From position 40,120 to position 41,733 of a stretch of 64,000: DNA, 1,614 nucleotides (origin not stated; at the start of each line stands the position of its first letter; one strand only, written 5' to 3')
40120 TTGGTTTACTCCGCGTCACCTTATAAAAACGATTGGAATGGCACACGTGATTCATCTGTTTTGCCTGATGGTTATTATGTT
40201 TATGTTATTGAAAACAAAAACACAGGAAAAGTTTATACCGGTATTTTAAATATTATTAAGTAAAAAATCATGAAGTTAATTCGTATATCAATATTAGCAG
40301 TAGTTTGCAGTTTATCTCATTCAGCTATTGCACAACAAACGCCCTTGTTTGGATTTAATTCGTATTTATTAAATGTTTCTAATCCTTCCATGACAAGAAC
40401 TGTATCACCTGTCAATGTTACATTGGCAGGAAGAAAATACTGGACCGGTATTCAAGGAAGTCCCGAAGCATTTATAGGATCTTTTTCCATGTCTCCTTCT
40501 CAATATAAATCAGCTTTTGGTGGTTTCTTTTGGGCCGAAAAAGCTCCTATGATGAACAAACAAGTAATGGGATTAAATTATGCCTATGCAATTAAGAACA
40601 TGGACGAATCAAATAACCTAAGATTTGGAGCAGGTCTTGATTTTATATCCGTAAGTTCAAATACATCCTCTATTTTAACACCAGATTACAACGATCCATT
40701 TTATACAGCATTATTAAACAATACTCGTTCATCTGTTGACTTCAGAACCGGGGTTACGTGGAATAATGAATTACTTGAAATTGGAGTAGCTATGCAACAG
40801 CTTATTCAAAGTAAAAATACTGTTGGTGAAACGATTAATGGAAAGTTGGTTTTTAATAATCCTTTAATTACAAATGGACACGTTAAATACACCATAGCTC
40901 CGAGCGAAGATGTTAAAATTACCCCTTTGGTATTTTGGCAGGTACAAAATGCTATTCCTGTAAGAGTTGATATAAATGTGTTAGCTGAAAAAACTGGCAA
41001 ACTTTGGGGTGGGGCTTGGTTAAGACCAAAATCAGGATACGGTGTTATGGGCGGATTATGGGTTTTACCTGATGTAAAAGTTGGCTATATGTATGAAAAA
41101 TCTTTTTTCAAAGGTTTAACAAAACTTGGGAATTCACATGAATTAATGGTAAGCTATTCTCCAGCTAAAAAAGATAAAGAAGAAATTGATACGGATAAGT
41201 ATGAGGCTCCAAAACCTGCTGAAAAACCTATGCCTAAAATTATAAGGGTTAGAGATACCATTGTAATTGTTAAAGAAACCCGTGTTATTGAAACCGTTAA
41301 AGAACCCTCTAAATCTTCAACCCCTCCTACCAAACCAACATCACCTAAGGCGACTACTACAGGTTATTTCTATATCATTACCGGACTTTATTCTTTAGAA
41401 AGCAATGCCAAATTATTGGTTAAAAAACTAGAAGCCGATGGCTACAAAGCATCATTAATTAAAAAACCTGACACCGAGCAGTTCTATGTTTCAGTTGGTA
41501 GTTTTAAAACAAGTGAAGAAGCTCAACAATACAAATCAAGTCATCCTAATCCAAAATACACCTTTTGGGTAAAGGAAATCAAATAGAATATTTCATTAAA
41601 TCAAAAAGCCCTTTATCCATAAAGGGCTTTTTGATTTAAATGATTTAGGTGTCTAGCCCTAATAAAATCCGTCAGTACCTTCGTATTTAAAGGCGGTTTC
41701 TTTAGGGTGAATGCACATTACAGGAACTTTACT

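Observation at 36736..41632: Type-B T9SS cargo gene paired with a PorP/SprF::SPOR fusion, under a perfect 15-bp palindromic operator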

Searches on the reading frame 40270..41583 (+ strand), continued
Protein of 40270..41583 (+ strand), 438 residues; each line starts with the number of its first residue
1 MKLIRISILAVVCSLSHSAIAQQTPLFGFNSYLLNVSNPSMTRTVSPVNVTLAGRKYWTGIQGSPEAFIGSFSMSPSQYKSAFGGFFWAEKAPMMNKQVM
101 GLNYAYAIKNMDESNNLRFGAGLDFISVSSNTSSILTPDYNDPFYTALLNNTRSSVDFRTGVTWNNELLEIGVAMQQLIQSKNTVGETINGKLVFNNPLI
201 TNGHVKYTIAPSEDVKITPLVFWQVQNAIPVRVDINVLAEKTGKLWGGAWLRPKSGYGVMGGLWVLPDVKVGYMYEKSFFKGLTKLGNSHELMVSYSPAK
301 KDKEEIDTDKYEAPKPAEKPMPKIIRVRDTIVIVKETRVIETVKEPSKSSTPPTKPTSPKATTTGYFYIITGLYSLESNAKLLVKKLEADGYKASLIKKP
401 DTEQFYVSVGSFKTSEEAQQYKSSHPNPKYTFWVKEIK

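Call 51: find_homologous_proteins(query=A6, max_evalue=1e-20)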
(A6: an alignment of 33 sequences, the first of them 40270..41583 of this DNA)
Query A6 (33 sequences) (438 aa, profile of the alignment): 41 proteins with E <= 1e-20 among 7760 candidates.
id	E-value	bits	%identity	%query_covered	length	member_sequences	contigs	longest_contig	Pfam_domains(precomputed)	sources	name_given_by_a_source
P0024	4.1e-160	552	22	100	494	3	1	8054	PF05036.19,PF11751.15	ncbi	-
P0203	1.4e-144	501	26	79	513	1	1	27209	PF05036.19,PF11751.15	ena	-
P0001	2.8e-130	453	100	100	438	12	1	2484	PF05036.19,PF11751.15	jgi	jgi:type IX secretion system PorP/SprF family membrane protein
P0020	5.6e-130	452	49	100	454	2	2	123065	PF05036.19,PF11751.15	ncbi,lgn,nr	ncbi:MAG: PorP/SprF family type IX secretion system membrane protein [Bacteroidia bacterium]|nr:PorP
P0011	5.0e-127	443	59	99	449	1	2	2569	PF05036.19,PF11751.15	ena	-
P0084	3.0e-125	437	24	92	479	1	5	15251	PF11751.15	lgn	-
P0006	2.2e-123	431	64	100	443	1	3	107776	PF05036.19,PF11751.15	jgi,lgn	jgi:type IX secretion system PorP/SprF family membrane protein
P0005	4.4e-123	430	67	100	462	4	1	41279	PF05036.19,PF11751.15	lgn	-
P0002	6.9e-123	429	87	100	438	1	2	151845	PF05036.19,PF11751.15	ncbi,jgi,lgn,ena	jgi:type IX secretion system PorP/SprF family membrane protein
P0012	3.9e-121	423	59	100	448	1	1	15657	PF11751.15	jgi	jgi:type IX secretion system PorP/SprF family membrane protein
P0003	6.2e-120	419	77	100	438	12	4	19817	PF05036.19,PF11751.15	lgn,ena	-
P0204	4.5e-118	413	24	94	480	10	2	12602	PF11751.15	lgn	-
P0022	1.6e-117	411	51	97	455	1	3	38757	PF05036.19,PF11751.15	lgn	-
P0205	2.0e-117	411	22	90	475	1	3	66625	PF11751.15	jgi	jgi:type IX secretion system PorP/SprF family membrane protein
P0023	2.4e-117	411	52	95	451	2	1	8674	PF05036.19,PF11751.15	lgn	-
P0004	8.9e-117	409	78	100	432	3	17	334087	PF05036.19,PF11751.15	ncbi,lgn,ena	-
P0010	6.4e-116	406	61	100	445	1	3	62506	PF05036.19,PF11751.15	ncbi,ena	-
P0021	2.7e-115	404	50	99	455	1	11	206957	PF05036.19,PF11751.15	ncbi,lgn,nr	ncbi:MAG: PorP/SprF family type IX secretion system membrane protein [Bacteroidetes bacterium]|nr:Po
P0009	5.2e-115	403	61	100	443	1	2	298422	PF05036.19,PF11751.15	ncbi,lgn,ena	-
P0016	5.8e-115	403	54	100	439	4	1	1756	PF05036.19,PF11751.15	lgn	-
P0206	6.1e-115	403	22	92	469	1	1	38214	PF11751.15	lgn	-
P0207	1.3e-114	402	22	92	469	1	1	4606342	PF11751.15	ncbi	-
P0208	1.7e-114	401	22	92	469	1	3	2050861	PF11751.15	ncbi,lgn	ncbi:hypothetical protein D3C87_29430 [compost metagenome]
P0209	3.0e-114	401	22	89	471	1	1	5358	PF11751.15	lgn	-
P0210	6.2e-114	400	23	94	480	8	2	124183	PF11751.15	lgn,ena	-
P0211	7.0e-114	399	24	81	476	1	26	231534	PF11751.15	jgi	jgi:type IX secretion system PorP/SprF family membrane protein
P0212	3.1e-113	397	26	91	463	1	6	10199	PF11751.15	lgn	-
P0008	4.3e-113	397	64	100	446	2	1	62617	PF05036.19,PF11751.15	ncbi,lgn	-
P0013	2.1e-112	394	56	100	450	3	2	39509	PF05036.19,PF11751.15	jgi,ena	-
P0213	5.1e-112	393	23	96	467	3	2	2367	PF11751.15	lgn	-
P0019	8.8e-112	392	53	98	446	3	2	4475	PF05036.19,PF11751.15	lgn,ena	-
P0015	9.2e-112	392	55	100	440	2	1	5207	PF05036.19,PF11751.15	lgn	-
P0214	1.1e-111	392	25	92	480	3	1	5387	PF11751.15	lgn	-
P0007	3.9e-111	390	65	99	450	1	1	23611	PF05036.19,PF11751.15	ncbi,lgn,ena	-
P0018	5.7e-111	390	54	99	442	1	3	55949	PF05036.19,PF11751.15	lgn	-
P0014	1.6e-106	375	57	100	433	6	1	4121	PF05036.19,PF11751.15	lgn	-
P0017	9.8e-105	369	58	95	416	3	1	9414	PF05036.19,PF11751.15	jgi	-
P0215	1.9e-62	230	23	69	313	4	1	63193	PF11751.15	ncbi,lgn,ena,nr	ncbi:MAG: type IX secretion system membrane protein PorP/SprF [Bacteroidetes bacterium]|nr:type IX s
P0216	1.1e-53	201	25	61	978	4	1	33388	PF11751.15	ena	-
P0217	7.0e-25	106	22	47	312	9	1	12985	PF11751.15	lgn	-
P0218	4.3e-24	103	25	34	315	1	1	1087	PF11751.15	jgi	-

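Call 53: find_encoding_contigs(protein=P0207, flank=9000, max_places=2)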
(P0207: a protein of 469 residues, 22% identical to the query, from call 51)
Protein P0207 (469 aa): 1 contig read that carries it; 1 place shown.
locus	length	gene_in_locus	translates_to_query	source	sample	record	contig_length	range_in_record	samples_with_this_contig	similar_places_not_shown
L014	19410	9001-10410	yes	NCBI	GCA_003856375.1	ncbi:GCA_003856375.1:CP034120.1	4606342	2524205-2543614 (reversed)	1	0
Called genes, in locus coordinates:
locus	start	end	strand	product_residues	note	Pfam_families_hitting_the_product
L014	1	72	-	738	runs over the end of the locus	PF01435:Peptidase_M48, PF10463:Peptidase_U49 (faint)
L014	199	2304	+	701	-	PF00324:AA_permease, PF13520:AA_permease_2, PF13906:AA_permease_C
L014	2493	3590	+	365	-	PF26549:Tricorn_N (weak)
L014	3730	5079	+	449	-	PF02881:SRP54_N, PF00448:SRP54, PF06414:Zeta_toxin (faint), PF02978:SRP_SPB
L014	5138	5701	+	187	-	-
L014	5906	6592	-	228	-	PF00581:Rhodanese, PF00085:Thioredoxin, PF13098:Thioredoxin_2 (weak)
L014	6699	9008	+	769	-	PF21471:Reelin_subrepeat-B (faint), PF13585:CHU_C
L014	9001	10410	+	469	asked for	PF11751:PorP_SprF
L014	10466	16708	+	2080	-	PF06832:BiPBP_C (faint), PF22352:K319L-like_PKD (faint), PF13573:SprB (weak), PF23585:DUF7137 (faint), PF13573:SprB, PF18911:PKD_4, PF00801:PKD, PF13585:CHU_C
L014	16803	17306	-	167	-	PF05163:DinB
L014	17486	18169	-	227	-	PF08220:HTH_DeoR (weak), PF08279:HTH_11, PF19187:HTH_PafC (faint), PF13280:WYL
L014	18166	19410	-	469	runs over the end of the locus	PF01565:FAD_binding_4, PF02913:FAD-oxidase_C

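Call 54: find_encoding_contigs(protein=P0203, flank=9000, max_places=2)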
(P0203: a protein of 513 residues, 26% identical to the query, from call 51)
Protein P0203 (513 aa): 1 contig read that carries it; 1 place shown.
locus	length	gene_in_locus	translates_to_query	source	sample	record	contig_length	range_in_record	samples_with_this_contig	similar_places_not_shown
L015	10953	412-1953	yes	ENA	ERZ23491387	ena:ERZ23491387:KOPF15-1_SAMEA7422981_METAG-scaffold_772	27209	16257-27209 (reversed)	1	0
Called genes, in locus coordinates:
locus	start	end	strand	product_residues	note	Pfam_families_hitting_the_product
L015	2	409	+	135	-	?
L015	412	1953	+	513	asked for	PF11751:PorP_SprF, PF05036:SPOR (weak)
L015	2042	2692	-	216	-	PF12867:DinB_2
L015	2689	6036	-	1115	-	PF17757:UvrB_inter, PF02559:CarD_TRCF_RID, PF00270:DEAD, PF04851:ResIII (weak), PF00271:Helicase_C, PF22590:Cas3-like_C_2 (weak), PF03461:TRCF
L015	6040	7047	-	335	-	PF00316:FBPase, PF18913:FBPase_C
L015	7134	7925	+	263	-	PF00398:RrnaAD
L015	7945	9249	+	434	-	PF14841:FliG_M (faint), PF03448:MgtE_N, PF00571:CBS, PF01769:MgtE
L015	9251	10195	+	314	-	PF00389:2-Hacid_dh, PF02826:2-Hacid_dh_C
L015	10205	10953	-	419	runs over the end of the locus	PF00696:AA_kinase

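Call 59: search_protein_families(library=pfam, proteins=[L013:3-260:+, L015:2-406:+, P0207], max_evalue=0.001)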
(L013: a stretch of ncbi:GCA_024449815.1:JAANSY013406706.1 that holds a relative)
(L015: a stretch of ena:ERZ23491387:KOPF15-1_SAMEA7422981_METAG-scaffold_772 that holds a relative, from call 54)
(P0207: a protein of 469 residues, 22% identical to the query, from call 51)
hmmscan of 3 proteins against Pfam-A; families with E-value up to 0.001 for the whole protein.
L013:3-260:+ (86 aa): 1 family
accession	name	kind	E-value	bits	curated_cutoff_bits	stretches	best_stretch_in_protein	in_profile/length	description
PF13585.12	CHU_C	-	6.8e-24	84.3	27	1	1-77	4-82/86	CHU_C Type IX secretion signal domain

L015:2-406:+ (135 aa): 1 family
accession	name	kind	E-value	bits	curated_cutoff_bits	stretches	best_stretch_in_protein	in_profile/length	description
PF13585.12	CHU_C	-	6.5e-22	77.9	27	1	49-121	2-74/86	CHU_C Type IX secretion signal domain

P0207 (469 aa): 2 families
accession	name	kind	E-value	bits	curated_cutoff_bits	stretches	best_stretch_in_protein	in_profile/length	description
PF11751.14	PorP_SprF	-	3.7e-55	187.8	22.3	1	18-291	3-273/273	Type IX secretion system membrane protein PorP/SprF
PF05036.18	SPOR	-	0.00067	20.4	21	0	392-459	2-70/76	SPOR domain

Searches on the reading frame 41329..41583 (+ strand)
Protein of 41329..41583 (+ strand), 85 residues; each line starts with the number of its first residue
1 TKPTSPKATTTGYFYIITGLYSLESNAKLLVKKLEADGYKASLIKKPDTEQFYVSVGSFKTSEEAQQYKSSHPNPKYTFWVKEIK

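Call 41: search_solved_structures(query=window:41329-41583:+, max_evalue=10, show_alignments=3)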
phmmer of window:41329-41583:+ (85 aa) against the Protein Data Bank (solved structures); distinct sequences matched with E-value up to 10: 1.
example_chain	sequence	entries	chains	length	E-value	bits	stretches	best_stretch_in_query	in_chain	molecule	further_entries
1x60_A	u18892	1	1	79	0.036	17.9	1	7-69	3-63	Sporulation-specific N-acetylmuramoyl-L-alanine amidase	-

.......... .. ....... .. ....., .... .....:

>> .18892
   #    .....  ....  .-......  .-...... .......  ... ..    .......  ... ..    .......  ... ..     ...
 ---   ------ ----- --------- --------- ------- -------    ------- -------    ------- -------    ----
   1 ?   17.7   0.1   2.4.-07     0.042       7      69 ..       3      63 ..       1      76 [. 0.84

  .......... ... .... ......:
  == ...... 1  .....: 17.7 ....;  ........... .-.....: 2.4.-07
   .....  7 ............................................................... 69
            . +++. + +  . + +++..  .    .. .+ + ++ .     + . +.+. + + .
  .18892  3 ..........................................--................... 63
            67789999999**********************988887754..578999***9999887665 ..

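Call 44: search_solved_structures(query=A5, max_evalue=1, show_alignments=4)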
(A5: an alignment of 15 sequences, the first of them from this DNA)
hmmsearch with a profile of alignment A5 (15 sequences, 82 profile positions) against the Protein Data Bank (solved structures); distinct sequences matched with E-value up to 1: 8.
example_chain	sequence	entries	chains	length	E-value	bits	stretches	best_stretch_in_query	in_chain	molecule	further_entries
1x60_A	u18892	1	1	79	5.5e-11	45.8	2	3-71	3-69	Sporulation-specific N-acetylmuramoyl-L-alanine amidase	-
5i8l_A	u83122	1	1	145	0.015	18.8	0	12-48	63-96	Lysozyme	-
2lfv_A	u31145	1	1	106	0.041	17.4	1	18-69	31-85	Protein damX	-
1uta_A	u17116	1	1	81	0.2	15.2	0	11-36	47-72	CELL DIVISION PROTEIN FTSN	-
7l2f_H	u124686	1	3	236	0.39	14.3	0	38-76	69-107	5-24 heavy chain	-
1lit_A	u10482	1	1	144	0.53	13.8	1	11-76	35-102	LITHOSTATHINE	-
9t5z_H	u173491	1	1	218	0.63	13.6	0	38-76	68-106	Murine IgG1 MEM148 heavy chain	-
6h3u_H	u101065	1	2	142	0.77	13.3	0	38-76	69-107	scFv 4B6 VH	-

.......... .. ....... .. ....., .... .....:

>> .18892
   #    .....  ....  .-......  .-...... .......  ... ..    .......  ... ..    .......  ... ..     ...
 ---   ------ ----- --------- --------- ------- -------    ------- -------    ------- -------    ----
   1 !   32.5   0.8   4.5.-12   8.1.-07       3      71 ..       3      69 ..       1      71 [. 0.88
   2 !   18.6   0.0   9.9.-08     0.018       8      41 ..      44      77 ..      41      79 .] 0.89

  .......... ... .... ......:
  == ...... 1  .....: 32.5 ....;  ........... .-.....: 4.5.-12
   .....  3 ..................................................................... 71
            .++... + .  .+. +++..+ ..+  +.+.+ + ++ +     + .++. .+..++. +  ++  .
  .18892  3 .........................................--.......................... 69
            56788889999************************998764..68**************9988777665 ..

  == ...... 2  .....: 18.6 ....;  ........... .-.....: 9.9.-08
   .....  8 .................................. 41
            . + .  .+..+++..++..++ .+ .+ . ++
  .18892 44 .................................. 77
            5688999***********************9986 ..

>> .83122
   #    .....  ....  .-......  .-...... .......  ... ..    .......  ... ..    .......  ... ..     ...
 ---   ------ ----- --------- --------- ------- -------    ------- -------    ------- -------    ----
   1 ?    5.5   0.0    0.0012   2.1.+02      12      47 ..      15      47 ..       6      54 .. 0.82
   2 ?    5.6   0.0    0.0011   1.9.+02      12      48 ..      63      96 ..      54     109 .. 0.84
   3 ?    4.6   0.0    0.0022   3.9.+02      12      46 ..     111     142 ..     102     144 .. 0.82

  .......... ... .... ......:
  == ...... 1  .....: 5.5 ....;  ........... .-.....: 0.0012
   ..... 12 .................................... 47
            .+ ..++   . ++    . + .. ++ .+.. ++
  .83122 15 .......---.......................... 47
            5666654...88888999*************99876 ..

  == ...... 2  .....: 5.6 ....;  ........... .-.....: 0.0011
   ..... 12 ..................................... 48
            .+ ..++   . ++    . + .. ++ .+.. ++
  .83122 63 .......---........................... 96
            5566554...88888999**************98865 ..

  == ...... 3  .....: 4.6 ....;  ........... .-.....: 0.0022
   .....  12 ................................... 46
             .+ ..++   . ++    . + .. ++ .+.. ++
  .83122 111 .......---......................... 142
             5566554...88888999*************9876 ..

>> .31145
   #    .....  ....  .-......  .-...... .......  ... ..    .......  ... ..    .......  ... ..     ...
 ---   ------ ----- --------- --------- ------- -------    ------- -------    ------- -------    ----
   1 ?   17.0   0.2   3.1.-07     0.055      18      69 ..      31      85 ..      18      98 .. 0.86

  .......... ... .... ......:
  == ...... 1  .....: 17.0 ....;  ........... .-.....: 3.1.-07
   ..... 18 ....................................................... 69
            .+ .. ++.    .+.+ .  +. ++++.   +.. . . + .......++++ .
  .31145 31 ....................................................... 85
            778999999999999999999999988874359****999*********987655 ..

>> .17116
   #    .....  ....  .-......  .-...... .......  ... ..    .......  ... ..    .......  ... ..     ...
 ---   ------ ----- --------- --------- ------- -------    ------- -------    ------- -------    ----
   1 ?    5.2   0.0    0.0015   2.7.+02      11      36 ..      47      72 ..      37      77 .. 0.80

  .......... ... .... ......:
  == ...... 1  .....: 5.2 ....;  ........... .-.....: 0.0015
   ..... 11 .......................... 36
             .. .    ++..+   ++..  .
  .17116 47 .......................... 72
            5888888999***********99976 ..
